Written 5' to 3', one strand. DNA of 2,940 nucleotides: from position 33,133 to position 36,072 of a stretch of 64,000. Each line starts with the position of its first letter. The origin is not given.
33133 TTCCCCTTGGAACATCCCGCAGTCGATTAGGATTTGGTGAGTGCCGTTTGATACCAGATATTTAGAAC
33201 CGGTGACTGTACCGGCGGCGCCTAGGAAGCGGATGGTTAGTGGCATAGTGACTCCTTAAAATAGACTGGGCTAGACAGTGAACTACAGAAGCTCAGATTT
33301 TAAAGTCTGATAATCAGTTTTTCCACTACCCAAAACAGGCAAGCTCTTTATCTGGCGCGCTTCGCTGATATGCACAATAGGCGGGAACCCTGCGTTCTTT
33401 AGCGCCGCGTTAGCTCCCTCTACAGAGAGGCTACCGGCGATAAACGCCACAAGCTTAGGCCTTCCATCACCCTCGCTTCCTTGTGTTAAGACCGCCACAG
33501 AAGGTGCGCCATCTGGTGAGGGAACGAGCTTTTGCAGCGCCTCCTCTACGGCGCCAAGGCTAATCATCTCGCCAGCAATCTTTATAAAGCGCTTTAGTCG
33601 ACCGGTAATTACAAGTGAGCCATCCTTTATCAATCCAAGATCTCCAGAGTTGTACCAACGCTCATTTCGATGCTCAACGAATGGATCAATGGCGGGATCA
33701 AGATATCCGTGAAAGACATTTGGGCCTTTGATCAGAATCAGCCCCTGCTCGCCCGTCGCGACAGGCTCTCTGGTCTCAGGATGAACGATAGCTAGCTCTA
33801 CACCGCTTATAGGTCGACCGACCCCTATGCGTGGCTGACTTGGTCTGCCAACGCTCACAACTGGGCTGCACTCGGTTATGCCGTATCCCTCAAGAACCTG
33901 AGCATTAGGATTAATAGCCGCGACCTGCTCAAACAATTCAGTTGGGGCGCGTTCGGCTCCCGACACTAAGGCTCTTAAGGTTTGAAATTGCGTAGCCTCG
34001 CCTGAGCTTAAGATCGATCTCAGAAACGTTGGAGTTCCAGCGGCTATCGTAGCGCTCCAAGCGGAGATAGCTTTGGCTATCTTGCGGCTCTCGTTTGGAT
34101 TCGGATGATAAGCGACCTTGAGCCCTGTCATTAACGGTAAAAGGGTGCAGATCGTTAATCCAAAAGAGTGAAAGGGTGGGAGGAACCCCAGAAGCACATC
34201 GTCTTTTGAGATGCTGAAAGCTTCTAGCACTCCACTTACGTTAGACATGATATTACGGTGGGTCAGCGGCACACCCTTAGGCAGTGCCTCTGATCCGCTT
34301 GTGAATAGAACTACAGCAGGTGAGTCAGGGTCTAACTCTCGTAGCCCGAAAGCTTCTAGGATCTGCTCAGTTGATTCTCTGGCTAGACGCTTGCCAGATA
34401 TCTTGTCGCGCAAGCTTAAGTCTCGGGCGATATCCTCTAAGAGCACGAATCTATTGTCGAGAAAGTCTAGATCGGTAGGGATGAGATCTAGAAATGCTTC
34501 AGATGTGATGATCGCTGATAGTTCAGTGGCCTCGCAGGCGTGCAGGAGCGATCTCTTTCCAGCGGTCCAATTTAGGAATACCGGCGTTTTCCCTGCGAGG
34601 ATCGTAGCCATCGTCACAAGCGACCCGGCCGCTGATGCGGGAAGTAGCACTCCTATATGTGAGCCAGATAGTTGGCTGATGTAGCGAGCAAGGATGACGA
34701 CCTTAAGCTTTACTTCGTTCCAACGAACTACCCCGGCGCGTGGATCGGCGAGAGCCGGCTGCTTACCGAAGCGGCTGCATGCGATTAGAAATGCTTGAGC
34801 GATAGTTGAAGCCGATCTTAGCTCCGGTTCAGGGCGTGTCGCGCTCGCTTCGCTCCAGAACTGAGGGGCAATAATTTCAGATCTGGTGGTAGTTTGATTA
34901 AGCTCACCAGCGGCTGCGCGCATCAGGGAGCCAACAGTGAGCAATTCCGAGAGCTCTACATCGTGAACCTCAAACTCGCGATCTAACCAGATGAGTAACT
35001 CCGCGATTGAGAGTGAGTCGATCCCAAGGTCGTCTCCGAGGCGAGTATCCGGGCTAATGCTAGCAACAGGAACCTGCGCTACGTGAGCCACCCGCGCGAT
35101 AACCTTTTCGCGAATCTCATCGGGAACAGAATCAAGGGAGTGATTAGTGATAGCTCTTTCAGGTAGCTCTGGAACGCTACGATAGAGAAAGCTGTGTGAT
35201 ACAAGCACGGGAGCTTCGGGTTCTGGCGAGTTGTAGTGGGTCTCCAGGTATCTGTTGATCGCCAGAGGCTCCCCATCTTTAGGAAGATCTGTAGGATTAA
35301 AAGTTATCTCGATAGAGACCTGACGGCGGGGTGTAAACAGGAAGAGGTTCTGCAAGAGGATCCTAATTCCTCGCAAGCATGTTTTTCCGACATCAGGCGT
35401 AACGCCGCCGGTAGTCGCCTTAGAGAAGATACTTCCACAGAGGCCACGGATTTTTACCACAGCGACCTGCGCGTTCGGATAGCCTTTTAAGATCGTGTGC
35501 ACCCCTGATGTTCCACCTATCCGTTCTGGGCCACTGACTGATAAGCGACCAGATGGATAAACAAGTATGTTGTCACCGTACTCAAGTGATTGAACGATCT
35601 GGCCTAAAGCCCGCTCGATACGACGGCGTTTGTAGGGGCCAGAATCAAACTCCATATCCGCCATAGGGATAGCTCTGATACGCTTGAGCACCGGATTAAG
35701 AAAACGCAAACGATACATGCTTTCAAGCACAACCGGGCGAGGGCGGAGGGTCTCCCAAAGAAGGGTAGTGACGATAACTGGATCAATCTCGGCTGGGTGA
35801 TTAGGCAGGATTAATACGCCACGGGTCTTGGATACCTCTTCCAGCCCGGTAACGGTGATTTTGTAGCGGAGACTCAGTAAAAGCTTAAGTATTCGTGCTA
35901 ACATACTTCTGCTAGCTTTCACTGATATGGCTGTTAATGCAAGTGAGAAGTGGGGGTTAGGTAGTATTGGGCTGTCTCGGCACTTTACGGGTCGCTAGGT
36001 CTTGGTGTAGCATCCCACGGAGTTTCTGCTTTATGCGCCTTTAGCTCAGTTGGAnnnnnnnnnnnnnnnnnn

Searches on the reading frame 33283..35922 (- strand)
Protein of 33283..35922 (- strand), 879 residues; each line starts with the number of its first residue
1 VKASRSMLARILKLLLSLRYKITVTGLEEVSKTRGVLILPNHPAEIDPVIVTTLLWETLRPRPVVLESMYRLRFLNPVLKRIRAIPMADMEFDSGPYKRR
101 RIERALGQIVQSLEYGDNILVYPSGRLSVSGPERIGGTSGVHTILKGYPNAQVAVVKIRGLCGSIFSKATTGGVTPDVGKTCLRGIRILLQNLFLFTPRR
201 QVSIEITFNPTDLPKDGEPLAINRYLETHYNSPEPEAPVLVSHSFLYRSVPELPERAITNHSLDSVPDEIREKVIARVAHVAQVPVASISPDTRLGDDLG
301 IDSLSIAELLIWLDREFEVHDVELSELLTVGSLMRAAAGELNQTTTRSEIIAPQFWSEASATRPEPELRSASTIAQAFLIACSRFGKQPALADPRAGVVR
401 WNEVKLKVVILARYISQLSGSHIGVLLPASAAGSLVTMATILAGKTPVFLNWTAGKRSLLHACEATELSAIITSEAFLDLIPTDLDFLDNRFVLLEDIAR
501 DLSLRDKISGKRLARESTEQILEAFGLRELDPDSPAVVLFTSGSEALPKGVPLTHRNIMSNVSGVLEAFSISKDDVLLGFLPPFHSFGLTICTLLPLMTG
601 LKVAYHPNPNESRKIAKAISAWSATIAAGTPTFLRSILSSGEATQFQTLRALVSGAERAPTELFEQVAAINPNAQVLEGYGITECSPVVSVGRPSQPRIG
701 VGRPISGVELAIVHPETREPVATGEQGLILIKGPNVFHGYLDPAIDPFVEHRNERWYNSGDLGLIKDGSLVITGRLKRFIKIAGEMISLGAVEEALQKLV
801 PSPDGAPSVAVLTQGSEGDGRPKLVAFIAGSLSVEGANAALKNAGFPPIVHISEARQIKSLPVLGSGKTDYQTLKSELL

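Call 69: search_protein_families(library=ncbifam, proteins=[window:33283-35922:-], max_evalue=1e-10)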
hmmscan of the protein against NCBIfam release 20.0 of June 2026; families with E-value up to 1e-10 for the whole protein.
window:33283-35922:- (879 aa): 79 families (the best 25 are shown)
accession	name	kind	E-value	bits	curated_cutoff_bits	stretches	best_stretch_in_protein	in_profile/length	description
NF006386.0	PRK08633.1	equivalog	8.5e-139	464.2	1221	2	361-876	604-1139/1147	acyl-[ACP]--phospholipid O-acyltransferase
NF004971.0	PRK06334.1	equivalog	1.1e-115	387.3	847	1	365-876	12-531/539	long chain fatty acid--[acyl-carrier-protein] ligase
NF005291.0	PRK06814.1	equivalog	1.5e-104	350.9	1349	1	371-875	630-1127/1140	acyl-[ACP]--phospholipid O-acyltransferase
NF005959.0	PRK08043.1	equivalog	3.1e-83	280.3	886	1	368-876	200-709/719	bifunctional acyl-ACP--phospholipid O-acyltransferase/long-chain-fatty-acid--ACP ligase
NF004837.0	PRK06187.1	subfamily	2.4e-52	177.9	476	1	371-799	7-445/531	long-chain-fatty-acid--CoA ligase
TIGR01733.1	AA-adenyl-dom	subfamily_domain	6.4e-49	166.8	317.4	1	411-798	12-400/409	amino acid adenylation domain-containing protein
NF004114.0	PRK05605.1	equivalog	4.1e-44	150.9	766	1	523-829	211-517/575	long-chain-fatty-acid--CoA ligase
NF005858.0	PRK07787.1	subfamily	3e-40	138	575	1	421-830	47-423/471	acyl-CoA synthetase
NF005702.0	PRK07514.1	subfamily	2.3e-39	135.1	558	1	420-793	54-417/506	malonyl-CoA synthase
TIGR01923.1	menE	equivalog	9.7e-39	133.4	330.15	1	401-799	2-371/442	o-succinylbenzoate--CoA ligase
NF005714.0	PRK07529.1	subfamily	6.9e-36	123.8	632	1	511-798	199-497/640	acyl-CoA synthetase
NF006182.0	PRK08316.1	subfamily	3.3e-35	121.5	663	1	377-798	16-439/523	fatty acyl-CoA synthetase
NF005801.1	PRK07656.1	equivalog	4.3e-34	118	657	1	373-795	2-422/500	FadD3 family acyl-CoA ligase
NF004511.1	PRK05852.1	equivalog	1.6e-33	116.1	650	1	534-798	156-426/505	FadD7 family fatty acid--CoA ligase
NF004758.0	PRK06087.1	equivalog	3.9e-33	114.7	736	1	393-799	45-456/548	medium-chain fatty-acid--CoA ligase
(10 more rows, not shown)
